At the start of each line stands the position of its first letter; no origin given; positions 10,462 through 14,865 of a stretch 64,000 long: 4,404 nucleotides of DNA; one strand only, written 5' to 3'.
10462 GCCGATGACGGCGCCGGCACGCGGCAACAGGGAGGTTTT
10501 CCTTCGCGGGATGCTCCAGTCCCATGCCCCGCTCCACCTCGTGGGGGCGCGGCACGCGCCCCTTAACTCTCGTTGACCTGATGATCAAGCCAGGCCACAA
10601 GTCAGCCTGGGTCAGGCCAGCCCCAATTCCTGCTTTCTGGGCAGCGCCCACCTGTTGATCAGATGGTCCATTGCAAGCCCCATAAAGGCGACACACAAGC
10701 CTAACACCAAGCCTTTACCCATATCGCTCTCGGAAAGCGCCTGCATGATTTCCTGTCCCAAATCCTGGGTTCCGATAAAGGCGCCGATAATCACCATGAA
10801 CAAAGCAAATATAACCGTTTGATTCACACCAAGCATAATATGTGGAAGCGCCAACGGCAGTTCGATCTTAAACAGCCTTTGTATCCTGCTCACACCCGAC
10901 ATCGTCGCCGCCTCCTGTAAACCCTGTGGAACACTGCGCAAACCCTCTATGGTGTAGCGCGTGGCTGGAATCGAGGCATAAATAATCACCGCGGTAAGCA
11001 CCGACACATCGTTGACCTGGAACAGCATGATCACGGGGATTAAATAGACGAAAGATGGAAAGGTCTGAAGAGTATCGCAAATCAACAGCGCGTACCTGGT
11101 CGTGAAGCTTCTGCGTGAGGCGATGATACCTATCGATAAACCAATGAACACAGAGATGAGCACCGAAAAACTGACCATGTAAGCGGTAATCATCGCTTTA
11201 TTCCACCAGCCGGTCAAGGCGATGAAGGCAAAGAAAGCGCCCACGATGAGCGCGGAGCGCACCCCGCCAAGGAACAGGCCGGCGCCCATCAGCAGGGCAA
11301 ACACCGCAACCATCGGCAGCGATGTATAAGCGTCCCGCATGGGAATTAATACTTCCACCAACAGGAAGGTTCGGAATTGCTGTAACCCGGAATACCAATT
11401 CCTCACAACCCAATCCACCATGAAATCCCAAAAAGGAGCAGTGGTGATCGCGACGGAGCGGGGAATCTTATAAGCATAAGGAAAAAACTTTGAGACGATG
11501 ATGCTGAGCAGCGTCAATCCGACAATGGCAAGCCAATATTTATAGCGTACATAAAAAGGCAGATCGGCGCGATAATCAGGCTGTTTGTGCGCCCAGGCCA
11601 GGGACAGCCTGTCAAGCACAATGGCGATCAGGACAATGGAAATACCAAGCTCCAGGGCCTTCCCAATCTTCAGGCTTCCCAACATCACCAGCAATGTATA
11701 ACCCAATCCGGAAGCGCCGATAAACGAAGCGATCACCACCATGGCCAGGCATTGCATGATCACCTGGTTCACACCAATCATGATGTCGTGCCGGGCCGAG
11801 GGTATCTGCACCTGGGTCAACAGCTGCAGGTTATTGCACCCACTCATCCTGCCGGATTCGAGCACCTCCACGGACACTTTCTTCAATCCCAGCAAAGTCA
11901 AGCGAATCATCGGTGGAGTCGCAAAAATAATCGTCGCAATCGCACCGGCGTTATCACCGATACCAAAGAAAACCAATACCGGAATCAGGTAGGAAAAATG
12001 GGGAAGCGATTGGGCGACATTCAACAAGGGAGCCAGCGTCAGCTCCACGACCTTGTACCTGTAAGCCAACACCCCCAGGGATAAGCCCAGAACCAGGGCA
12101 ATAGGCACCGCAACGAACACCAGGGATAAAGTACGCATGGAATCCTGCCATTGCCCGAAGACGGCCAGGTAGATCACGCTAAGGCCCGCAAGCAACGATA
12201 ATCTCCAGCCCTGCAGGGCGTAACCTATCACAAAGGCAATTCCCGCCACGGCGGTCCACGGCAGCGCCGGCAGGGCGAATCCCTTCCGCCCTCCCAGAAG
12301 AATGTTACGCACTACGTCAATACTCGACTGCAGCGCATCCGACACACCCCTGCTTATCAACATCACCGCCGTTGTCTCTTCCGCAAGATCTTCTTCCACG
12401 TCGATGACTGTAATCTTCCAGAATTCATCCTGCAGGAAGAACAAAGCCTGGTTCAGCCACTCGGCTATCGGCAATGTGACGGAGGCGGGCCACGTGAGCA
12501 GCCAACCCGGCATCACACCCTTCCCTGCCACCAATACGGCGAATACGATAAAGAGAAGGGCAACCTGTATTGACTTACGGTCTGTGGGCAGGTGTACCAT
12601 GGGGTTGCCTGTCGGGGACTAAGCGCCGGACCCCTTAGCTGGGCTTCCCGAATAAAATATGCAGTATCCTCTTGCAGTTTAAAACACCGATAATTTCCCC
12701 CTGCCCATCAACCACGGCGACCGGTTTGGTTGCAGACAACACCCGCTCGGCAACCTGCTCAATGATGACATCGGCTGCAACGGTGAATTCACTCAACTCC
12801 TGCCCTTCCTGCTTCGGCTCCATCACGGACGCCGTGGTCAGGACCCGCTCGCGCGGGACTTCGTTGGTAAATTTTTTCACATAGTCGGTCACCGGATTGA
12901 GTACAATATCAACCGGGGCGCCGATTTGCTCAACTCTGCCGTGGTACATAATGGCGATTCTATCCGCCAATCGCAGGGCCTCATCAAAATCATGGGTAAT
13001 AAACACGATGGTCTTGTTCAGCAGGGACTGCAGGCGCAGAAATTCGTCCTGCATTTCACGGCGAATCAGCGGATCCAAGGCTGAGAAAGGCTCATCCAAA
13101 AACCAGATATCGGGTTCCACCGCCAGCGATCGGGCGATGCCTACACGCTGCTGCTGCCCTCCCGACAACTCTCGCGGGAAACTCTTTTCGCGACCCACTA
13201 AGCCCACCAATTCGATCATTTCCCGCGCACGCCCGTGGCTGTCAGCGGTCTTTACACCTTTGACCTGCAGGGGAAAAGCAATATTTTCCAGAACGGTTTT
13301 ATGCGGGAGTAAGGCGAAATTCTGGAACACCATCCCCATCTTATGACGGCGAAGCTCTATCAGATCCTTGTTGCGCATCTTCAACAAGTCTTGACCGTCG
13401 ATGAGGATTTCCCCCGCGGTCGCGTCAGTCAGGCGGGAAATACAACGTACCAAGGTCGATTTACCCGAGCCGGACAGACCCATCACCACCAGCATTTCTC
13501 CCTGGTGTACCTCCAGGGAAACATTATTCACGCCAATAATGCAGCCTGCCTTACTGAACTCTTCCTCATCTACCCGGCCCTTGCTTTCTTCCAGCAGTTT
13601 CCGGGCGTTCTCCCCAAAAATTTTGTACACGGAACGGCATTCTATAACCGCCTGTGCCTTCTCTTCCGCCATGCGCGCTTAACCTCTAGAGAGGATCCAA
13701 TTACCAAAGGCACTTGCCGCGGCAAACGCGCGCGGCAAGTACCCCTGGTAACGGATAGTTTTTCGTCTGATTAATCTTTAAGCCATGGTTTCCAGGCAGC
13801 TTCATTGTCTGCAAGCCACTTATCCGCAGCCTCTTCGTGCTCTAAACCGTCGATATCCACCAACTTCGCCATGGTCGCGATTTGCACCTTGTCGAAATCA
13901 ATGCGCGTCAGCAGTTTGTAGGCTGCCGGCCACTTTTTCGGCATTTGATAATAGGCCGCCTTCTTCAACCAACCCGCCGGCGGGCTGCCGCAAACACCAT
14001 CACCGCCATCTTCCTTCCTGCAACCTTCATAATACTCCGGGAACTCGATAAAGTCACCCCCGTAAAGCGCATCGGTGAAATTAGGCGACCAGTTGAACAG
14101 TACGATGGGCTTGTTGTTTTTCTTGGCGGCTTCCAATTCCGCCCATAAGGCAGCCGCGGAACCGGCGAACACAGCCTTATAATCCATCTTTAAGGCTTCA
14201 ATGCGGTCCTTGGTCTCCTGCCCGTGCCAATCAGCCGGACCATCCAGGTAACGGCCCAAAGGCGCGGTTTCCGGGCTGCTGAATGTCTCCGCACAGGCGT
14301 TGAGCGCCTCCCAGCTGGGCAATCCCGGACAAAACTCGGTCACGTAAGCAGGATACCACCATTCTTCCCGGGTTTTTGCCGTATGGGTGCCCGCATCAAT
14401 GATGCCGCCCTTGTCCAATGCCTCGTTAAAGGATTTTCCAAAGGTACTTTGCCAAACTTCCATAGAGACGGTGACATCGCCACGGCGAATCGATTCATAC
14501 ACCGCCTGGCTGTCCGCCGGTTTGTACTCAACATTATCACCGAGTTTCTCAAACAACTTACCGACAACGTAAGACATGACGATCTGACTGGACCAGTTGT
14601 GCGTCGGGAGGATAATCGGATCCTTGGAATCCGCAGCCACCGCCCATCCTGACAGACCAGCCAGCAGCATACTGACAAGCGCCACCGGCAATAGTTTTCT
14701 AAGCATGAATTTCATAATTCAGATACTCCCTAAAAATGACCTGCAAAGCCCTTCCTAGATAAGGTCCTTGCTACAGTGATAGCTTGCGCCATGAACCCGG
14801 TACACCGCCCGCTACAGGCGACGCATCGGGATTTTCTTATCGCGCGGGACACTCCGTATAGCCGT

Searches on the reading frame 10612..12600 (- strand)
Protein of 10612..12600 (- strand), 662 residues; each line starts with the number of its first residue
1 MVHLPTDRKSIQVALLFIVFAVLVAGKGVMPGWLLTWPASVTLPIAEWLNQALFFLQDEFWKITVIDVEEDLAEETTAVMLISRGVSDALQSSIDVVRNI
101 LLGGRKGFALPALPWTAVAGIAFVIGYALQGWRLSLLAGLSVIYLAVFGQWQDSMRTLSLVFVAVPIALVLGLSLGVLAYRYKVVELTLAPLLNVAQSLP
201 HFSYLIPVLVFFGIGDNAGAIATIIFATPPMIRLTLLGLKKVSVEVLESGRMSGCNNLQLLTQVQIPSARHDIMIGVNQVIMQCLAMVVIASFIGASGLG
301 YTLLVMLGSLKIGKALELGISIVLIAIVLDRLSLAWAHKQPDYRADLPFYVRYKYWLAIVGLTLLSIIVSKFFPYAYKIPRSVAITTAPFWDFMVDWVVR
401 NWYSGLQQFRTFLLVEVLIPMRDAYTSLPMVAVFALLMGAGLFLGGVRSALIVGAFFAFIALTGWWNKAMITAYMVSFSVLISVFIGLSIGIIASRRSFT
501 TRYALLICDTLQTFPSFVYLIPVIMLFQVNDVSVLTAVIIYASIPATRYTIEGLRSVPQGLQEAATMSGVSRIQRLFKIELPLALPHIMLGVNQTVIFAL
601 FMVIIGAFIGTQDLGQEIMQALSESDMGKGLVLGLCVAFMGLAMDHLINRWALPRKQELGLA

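Call 6: search_protein_families(library=pfam, proteins=[window:10612-12600:-])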
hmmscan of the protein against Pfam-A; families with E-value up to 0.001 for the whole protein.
window:10612-12600:- (662 aa): 1 family
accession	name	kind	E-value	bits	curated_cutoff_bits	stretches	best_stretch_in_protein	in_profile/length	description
PF00528.27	BPD_transp_1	-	7.4e-36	124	26.4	2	487-646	1-173/184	Binding-protein-dependent transport system inner membrane component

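Call 7: search_protein_families(library=ncbifam, proteins=[window:10612-12600:-])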
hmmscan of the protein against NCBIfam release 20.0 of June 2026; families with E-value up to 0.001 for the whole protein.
window:10612-12600:- (662 aa): 13 families
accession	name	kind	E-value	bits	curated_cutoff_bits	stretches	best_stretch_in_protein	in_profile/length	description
TIGR03416.1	ABC_choXWV_perm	equivalog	1.9e-104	348.9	363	2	84-332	26-266/267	choline ABC transporter permease subunit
NF008196.0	PRK10952.1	equivalog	3.1e-90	302.6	439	2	54-337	52-329/356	glycine betaine/L-proline ABC transporter permease ProW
NF040733.1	ABC_perm_U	equivalog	9.1e-23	81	295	2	156-332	60-237/251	ABC transporter permease subunit SaoP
NF008470.0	PRK11365.1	equivalog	4e-17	62.5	347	2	451-609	44-202/263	aliphatic sulfonate ABC transporter permease SsuC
TIGR01183.1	ntrB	equivalog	1e-14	54.7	209.05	2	469-648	19-199/202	nitrate ABC transporter permease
NF007545.0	PRK10160.1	equivalog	2.8e-13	49.9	342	2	150-329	76-256/275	taurine ABC transporter permease TauC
TIGR01097.1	PhnE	equivalog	4.4e-08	32.9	216.7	1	150-333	57-244/252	phosphonate ABC transporter, permease protein PhnE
TIGR00974.1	3a0107s02c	equivalog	1.7e-06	27.4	193.45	1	464-592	51-190/272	phosphate ABC transporter permease PstA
NF008049.0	PRK10782.1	subfamily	2.2e-06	27.5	212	0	143-301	6-174/217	methionine ABC transporter permease MetI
TIGR03226.1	PhnU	equivalog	3.2e-05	23.5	283.45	1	202-329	166-292/311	2-aminoethylphosphonate ABC transporter permease subunit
TIGR02141.1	modB_ABC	equivalog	5.1e-05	23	182.6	1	525-593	76-142/208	molybdate ABC transporter permease subunit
TIGR01581.1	Mo_ABC_porter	hypoth_equivalog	0.00086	18.9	210.3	1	530-592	102-164/225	ABC transporter permease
NF007047.0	PRK09500.1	equivalog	0.00089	18.9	326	0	474-612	65-209/257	spermidine/putrescine ABC transporter permease PotC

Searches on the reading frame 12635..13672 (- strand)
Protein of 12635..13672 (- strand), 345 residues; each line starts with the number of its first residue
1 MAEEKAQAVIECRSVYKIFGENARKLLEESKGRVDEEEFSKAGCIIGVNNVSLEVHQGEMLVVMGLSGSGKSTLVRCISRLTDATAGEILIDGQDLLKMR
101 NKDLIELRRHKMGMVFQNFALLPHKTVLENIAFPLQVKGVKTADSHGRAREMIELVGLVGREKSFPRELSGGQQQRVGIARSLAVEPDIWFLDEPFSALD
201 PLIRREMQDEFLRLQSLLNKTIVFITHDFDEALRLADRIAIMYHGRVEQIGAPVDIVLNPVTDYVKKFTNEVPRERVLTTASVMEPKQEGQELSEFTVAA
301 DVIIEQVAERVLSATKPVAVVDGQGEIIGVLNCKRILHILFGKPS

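Call 6: search_protein_families(library=pfam, proteins=[window:12635-13672:-])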
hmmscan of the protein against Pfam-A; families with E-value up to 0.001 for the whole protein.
window:12635-13672:- (345 aa): 3 families
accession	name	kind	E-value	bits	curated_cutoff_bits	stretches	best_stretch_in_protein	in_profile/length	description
PF00005.33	ABC_tran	-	1.1e-36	126.8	25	1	48-196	1-136/137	ABC transporter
PF13304.12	AAA_21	-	1.5e-05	25.6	27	0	172-228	241-299/304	AAA domain, putative AbiEii toxin, Type IV TA system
PF13191.12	AAA_16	-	0.00013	23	32.6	1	56-85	22-52/167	AAA ATPase domain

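Call 7: search_protein_families(library=ncbifam, proteins=[window:12635-13672:-])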
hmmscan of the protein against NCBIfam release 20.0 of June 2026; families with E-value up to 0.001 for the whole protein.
window:12635-13672:- (345 aa): 186 families (the best 25 are shown)
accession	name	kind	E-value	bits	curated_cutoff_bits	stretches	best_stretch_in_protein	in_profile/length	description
TIGR01186.1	proV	subfamily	1.5e-99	333.5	326.6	1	41-285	2-246/363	betaine/proline/choline family ABC transporter ATP-binding protein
TIGR03415.1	ABC_choXWV_ATP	equivalog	7.9e-97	324.6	483.75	1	13-292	4-288/382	choline ABC transporter ATP-binding protein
NF007480.0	PRK10070.1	equivalog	1.1e-86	291.2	444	1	10-281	5-277/400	glycine betaine/L-proline ABC transporter ATP-binding protein ProV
TIGR03265.1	PhnT2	equivalog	2.8e-70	237.3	457.7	1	48-272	20-238/353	putative 2-aminoethylphosphonate ABC transporter ATP-binding protein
TIGR00968.1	3a0106s01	subfamily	7.5e-66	222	342.75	1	43-272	11-234/237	sulfate ABC transporter ATP-binding protein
NF040933.2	ABC_arch_GlcV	equivalog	1.7e-63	214.7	450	1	43-272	17-245/357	glucose ABC transporter ATP-binding protein GlcV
TIGR01187.1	potA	subfamily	2.2e-63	214.3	355.6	1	64-274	2-206/325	polyamine ABC transporter ATP-binding protein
NF006987.0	PRK09452.1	equivalog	6.6e-63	212.6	482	1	48-274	33-253/378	spermidine/putrescine ABC transporter ATP-binding protein PotA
NF043075.1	MMSYN1_0197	equivalog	1.1e-61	208.6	550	1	48-270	18-234/341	spermidine/putrescine ABC transporter ATP-binding protein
NF008653.0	PRK11650.1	subfamily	4.6e-61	206.8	432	1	47-279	19-244/357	sn-glycerol-3-phosphate ABC transporter ATP-binding protein UgpC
NF008105.0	PRK10851.1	equivalog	2.1e-59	201.1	502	1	48-274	18-242/362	sulfate/thiosulfate ABC transporter ATP-binding protein CysA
NF007027.0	PRK09493.1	equivalog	3.3e-59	200.1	379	1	46-272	15-239/240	glutamine ABC transporter ATP-binding protein GlnQ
NF040840.2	tungstate_WtpC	equivalog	6.7e-59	199.9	440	1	48-269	16-231/347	tungstate ABC transporter ATP-binding protein WtpC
TIGR03258.1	PhnT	equivalog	6.8e-58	196.4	499.15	1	48-269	24-240/359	2-aminoethylphosphonate ABC transport system ATP-binding subunit PhnT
TIGR02314.1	ABC_MetN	equivalog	6.3e-57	193.1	499.7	1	45-270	18-242/343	methionine ABC transporter ATP-binding protein MetN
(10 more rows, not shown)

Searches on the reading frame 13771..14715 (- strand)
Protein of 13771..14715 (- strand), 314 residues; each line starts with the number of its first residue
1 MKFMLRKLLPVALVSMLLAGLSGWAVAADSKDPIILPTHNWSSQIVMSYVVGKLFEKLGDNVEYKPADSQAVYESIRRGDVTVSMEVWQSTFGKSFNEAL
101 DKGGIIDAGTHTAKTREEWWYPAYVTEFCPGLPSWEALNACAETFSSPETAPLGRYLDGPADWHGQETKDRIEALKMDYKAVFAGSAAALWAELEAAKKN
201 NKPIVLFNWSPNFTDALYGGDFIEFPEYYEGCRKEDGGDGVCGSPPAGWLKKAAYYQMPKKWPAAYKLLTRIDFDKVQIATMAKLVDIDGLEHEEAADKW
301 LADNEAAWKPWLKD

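Call 6: search_protein_families(library=pfam, proteins=[window:13771-14715:-])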
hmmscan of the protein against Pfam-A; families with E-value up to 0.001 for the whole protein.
window:13771-14715:- (314 aa): 1 family
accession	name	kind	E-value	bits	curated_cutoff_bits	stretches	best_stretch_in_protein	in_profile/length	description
PF04069.17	OpuAC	-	6.5e-41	141.1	21.2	1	33-302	2-256/257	Substrate binding domain of ABC-type glycine betaine transport system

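Call 7: search_protein_families(library=ncbifam, proteins=[window:13771-14715:-])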
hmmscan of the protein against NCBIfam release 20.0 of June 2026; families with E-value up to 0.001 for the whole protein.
window:13771-14715:- (314 aa): 2 families
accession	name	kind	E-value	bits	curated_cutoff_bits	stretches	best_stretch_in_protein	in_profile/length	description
TIGR03414.1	ABC_choline_bnd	subfamily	4.1e-11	42.7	379.05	1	29-313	6-273/291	choline ABC transporter substrate-binding protein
NF008334.0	PRK11119.1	equivalog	3.9e-09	36.1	215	1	37-111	33-109/331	glycine betaine/L-proline ABC transporter substrate-binding protein ProX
